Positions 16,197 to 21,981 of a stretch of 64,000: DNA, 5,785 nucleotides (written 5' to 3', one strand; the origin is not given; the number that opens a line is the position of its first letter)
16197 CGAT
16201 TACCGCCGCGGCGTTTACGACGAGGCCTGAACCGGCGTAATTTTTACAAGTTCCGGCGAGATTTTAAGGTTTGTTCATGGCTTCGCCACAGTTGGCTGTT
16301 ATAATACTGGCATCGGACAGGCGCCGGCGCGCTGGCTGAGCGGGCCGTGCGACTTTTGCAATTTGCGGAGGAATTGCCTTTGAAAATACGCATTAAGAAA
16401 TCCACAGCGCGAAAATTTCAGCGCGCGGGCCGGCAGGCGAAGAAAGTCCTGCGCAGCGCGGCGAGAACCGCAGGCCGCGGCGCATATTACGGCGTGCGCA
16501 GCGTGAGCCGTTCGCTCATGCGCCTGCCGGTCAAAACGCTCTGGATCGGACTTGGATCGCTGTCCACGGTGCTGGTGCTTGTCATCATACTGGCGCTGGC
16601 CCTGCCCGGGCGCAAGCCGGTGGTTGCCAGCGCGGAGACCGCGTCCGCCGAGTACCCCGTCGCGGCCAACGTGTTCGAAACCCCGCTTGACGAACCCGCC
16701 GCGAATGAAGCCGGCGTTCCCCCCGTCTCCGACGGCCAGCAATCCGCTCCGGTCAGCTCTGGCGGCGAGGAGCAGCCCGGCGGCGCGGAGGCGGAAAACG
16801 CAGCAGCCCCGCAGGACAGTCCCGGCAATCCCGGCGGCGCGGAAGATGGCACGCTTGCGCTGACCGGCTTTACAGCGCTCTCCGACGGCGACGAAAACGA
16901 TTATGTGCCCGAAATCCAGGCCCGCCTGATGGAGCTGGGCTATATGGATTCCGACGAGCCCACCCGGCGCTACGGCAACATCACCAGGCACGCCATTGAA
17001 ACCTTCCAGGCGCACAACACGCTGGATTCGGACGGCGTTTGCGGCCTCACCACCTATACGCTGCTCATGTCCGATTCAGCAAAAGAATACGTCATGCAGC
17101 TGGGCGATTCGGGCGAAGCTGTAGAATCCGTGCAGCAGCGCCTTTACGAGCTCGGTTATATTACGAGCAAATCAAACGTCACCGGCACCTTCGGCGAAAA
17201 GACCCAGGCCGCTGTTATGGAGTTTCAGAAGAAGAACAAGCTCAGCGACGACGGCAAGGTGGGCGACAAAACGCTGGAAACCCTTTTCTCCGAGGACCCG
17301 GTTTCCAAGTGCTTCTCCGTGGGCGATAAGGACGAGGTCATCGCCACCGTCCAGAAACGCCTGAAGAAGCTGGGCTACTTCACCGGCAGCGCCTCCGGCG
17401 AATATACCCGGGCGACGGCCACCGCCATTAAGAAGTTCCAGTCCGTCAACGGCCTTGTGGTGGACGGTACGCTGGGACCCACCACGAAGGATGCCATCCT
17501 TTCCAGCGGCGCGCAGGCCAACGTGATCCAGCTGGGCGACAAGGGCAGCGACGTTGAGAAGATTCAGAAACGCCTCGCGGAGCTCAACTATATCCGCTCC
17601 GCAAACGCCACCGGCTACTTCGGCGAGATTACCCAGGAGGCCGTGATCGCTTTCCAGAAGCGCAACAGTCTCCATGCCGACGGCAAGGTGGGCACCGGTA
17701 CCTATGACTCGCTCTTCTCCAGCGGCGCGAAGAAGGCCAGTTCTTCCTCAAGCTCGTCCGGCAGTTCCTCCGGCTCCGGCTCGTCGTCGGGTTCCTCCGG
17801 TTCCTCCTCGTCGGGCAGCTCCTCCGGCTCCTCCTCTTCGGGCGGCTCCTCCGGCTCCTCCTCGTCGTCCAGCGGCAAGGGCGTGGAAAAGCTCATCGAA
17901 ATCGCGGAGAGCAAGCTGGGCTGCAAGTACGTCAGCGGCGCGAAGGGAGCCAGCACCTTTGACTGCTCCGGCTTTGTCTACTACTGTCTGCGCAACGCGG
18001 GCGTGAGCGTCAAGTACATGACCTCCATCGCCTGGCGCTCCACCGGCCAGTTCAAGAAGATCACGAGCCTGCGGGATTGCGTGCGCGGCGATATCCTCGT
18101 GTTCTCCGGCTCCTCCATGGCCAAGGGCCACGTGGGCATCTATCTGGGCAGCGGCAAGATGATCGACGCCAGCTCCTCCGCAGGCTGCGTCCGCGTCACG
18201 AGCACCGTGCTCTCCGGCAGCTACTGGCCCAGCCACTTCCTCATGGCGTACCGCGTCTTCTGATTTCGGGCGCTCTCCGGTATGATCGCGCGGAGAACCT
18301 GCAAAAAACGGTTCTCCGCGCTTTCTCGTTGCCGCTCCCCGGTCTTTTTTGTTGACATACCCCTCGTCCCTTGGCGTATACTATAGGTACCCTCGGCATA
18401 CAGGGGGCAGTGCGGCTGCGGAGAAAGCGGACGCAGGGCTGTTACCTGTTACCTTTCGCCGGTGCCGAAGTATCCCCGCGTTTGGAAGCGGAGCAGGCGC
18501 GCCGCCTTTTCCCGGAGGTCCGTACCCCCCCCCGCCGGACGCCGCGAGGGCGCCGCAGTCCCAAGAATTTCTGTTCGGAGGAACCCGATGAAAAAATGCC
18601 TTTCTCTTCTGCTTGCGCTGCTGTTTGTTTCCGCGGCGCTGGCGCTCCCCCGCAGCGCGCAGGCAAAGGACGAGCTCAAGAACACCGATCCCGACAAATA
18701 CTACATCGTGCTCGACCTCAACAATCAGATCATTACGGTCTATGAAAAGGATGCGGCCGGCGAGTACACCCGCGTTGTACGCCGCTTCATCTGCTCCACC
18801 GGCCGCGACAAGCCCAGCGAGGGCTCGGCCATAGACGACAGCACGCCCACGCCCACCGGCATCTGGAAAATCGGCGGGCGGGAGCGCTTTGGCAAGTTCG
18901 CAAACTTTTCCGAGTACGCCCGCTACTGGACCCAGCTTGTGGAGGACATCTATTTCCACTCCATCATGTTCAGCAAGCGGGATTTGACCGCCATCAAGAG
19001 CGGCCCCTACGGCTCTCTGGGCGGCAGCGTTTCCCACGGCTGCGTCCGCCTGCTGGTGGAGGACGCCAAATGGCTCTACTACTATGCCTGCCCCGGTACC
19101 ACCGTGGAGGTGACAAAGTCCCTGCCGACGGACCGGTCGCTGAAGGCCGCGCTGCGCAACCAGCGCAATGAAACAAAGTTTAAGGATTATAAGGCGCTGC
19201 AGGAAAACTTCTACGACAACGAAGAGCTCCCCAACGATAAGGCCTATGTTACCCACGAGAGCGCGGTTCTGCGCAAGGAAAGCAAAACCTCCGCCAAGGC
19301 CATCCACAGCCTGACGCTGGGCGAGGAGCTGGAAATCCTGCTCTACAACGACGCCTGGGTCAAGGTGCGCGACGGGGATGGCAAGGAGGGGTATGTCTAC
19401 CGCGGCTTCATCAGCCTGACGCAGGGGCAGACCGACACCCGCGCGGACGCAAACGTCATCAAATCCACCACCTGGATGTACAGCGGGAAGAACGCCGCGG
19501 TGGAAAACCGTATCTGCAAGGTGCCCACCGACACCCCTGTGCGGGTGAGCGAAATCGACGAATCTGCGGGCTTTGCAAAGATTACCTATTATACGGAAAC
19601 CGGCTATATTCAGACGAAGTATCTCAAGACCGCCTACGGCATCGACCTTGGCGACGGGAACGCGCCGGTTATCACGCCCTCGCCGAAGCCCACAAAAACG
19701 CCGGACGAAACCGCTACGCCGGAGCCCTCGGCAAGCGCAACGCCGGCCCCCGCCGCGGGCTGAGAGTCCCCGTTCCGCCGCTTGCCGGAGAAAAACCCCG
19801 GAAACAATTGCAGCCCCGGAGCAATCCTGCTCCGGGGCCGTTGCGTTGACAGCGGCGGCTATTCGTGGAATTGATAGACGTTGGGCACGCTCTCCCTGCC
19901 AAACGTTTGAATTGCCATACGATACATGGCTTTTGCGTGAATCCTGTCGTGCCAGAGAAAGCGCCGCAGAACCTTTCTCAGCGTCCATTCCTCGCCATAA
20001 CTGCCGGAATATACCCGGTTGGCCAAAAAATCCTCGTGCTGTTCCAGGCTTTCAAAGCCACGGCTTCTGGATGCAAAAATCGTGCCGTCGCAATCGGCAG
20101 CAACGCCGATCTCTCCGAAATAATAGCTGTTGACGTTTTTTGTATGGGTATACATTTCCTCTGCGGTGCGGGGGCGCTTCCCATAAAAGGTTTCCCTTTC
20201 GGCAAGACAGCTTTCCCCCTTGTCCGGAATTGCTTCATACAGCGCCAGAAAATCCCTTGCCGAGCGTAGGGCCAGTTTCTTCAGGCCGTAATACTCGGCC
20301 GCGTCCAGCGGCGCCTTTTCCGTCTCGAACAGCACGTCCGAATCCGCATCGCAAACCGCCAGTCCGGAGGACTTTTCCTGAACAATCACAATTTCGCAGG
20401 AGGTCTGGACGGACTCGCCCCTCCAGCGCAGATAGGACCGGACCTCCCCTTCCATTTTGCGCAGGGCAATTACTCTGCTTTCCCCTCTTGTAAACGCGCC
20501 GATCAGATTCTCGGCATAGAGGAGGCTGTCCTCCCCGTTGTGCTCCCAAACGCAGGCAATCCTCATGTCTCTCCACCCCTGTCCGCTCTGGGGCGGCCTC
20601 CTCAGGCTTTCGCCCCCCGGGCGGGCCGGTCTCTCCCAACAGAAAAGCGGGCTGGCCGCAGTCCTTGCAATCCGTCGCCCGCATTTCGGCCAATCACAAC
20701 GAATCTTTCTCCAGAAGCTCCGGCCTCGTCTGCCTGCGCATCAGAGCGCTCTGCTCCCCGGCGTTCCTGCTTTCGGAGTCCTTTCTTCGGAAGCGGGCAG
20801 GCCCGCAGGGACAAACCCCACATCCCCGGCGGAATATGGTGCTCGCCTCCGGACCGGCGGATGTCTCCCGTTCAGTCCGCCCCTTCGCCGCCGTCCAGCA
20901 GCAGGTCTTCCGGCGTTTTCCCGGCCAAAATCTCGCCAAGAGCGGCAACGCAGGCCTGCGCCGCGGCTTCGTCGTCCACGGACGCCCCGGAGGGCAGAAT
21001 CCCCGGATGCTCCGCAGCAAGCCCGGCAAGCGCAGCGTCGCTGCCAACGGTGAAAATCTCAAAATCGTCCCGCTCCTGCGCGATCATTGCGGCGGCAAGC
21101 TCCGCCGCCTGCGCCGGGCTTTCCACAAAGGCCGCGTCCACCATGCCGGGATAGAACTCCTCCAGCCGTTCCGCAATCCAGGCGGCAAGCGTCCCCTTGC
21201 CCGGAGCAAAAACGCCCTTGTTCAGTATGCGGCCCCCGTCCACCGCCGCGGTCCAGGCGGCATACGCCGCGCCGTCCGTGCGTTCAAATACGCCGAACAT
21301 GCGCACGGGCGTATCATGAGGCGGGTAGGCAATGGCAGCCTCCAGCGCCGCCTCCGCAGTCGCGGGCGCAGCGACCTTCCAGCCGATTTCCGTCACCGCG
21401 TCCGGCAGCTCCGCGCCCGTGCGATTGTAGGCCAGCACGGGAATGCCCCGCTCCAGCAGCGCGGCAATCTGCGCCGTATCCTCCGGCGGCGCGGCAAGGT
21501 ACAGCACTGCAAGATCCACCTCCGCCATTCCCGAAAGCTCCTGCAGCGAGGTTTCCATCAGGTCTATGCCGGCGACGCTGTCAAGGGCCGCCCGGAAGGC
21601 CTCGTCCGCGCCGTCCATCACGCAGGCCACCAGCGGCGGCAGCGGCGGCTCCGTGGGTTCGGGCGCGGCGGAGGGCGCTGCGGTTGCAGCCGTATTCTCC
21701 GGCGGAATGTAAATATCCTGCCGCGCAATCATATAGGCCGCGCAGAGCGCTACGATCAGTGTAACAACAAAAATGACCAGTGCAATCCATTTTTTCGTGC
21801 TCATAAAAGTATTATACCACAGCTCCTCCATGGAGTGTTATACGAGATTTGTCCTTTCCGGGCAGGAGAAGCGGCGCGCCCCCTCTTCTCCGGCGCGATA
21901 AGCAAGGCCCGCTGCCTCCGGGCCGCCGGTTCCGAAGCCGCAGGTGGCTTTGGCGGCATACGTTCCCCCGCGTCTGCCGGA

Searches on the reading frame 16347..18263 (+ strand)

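Call 31: search_protein_families(library=pfam, proteins=[window:16347-18263:+], max_evalue=0.00001)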
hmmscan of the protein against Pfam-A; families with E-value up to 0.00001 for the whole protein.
window:16347-18263:+ (638 aa): 4 families
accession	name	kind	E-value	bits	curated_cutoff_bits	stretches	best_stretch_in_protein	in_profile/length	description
PF01471.23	PG_binding_1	-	4.7e-66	219.3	23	4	255-313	1-57/57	Putative peptidoglycan binding domain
PF08823.16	PG_binding_2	-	4.3e-18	65.8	21.1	0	328-368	14-54/74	Putative peptidoglycan binding domain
PF00877.26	NLPC_P60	-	4.5e-17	62.4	23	1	525-634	1-103/105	NlpC/P60 family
PF05382.19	Amidase_5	-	2.1e-07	31.4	21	1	531-618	22-116/142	Bacteriophage peptidoglycan hydrolase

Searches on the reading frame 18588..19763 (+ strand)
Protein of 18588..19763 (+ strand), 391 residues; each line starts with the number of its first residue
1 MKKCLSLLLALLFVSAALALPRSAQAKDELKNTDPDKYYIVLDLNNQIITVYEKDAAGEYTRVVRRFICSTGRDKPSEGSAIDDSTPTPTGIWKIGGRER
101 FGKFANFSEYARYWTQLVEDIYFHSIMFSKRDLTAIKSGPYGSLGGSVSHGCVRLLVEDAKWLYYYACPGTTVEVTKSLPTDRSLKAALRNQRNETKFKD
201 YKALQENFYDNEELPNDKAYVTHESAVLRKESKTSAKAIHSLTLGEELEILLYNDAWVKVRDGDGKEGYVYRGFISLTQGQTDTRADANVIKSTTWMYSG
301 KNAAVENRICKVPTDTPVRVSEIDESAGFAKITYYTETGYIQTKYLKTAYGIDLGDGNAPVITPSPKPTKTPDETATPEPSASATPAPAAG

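Call 59: find_encoding_contigs(protein=window:18588-19763:+, flank=10000, max_places=10)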
Protein window:18588-19763:+ (391 aa): 6 contigs read that carry it; 5 places shown.
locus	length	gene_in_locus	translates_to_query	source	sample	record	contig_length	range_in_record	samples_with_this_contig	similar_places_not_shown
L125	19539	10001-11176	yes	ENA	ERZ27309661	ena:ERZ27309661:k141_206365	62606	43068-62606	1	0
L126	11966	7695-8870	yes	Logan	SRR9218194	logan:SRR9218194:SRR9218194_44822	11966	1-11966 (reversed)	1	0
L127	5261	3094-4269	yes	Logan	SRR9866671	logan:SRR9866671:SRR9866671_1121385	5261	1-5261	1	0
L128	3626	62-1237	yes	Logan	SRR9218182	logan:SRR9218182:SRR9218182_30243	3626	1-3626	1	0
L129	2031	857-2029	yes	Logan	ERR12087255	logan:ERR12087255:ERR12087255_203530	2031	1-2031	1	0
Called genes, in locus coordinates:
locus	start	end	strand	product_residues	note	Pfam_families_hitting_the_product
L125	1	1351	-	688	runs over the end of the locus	PF01136:Peptidase_U32, PF12392:DUF3656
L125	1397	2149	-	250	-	PF17774:YlmH_RBD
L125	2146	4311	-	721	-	PF09371:Tex_N, PF22706:Tex_central_region, PF16921:Tex_YqgF, PF14639:YqgF, PF14635:HHH_7, PF12836:HHH_3, PF17674:HHH_9, PF00575:S1, +2 more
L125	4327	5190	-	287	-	PF02588:YitT_membrane, PF10035:DUF2179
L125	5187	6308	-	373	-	PF02073:Peptidase_M29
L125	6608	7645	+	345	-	PF00022:Actin, PF06723:MreB_Mbl, PF00012:HSP70, PF14450:FtsA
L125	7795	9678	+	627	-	-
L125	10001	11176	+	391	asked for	PF03734:YkuD, PF06347:SH3_4 (weak), PF08239:SH3_3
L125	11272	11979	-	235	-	-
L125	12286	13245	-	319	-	-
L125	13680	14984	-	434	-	PF06689:zf-C4_ClpX, PF00493:MCM (weak), PF05496:RuvB_N (weak), PF01078:Mg_chelatase (faint), PF07724:AAA_2, PF00004:AAA, PF07728:AAA_5 (weak), PF10431:ClpB_D2-small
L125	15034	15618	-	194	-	PF00574:CLP_protease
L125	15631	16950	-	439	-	PF05697:Trigger_N, PF00254:FKBP_C, PF05698:Trigger_C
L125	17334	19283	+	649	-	PF07973:tRNA_SAD, PF00587:tRNA-synt_2b, PF03129:HGTP_anticodon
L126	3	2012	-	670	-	?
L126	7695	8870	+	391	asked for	PF03734:YkuD, PF06347:SH3_4 (weak), PF08239:SH3_3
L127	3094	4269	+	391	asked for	PF03734:YkuD, PF06347:SH3_4 (weak), PF08239:SH3_3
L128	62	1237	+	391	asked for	PF03734:YkuD, PF06347:SH3_4 (weak), PF08239:SH3_3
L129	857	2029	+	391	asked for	PF03734:YkuD, PF06347:SH3_4 (weak), PF08239:SH3_3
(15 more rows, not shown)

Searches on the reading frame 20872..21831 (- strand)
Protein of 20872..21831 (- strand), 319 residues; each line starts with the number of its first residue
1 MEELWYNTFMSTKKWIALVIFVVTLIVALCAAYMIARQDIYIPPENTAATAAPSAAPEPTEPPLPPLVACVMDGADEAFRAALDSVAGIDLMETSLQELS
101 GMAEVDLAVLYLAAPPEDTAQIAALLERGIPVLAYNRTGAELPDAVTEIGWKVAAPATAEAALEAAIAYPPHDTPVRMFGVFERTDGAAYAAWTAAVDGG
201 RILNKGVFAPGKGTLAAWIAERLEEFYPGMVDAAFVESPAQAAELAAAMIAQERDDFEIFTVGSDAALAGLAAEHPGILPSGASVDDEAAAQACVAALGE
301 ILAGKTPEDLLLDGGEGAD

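Call 30: search_protein_families(library=pfam, proteins=[window:20872-21831:-], max_evalue=0.1)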
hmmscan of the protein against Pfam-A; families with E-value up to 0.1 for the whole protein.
window:20872-21831:- (319 aa): 1 family
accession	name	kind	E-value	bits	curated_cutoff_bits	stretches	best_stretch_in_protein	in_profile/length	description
PF20028.4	VMAP-C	-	0.0066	16.8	27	1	103-152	139-177/226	vWA-MoxR associated protein C-terminal domain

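Call 45: find_encoding_contigs(protein=window:20872-21831:-, flank=10000, max_places=10)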
Protein window:20872-21831:- (319 aa): 4 contigs read that carry it; 3 places shown.
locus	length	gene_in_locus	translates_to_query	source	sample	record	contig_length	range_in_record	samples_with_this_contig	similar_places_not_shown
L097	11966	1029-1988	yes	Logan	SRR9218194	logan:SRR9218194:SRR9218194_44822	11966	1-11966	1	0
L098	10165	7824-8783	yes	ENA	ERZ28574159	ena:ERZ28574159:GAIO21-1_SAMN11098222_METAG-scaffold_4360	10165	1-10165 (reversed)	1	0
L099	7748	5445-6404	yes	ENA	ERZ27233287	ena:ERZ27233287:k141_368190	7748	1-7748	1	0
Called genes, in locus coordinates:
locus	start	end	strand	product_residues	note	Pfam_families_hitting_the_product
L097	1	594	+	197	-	?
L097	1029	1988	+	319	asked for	-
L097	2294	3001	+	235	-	-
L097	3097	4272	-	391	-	PF03734:YkuD, PF06347:SH3_4 (weak), PF08239:SH3_3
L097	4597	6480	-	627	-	-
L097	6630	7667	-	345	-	PF00022:Actin, PF06723:MreB_Mbl, PF00012:HSP70, PF14450:FtsA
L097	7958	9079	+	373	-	PF02073:Peptidase_M29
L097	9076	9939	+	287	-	PF02588:YitT_membrane, PF10035:DUF2179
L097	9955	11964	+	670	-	?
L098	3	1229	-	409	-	?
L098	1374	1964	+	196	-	-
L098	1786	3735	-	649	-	PF07973:tRNA_SAD, PF00587:tRNA-synt_2b, PF03129:HGTP_anticodon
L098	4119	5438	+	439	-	PF05697:Trigger_N, PF00254:FKBP_C, PF05698:Trigger_C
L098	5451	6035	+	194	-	PF00574:CLP_protease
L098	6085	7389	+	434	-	PF06689:zf-C4_ClpX, PF00493:MCM (weak), PF05496:RuvB_N (weak), PF01078:Mg_chelatase (faint), PF07724:AAA_2, PF00004:AAA, PF07728:AAA_5 (weak), PF10431:ClpB_D2-small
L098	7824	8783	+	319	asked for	-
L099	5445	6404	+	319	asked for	-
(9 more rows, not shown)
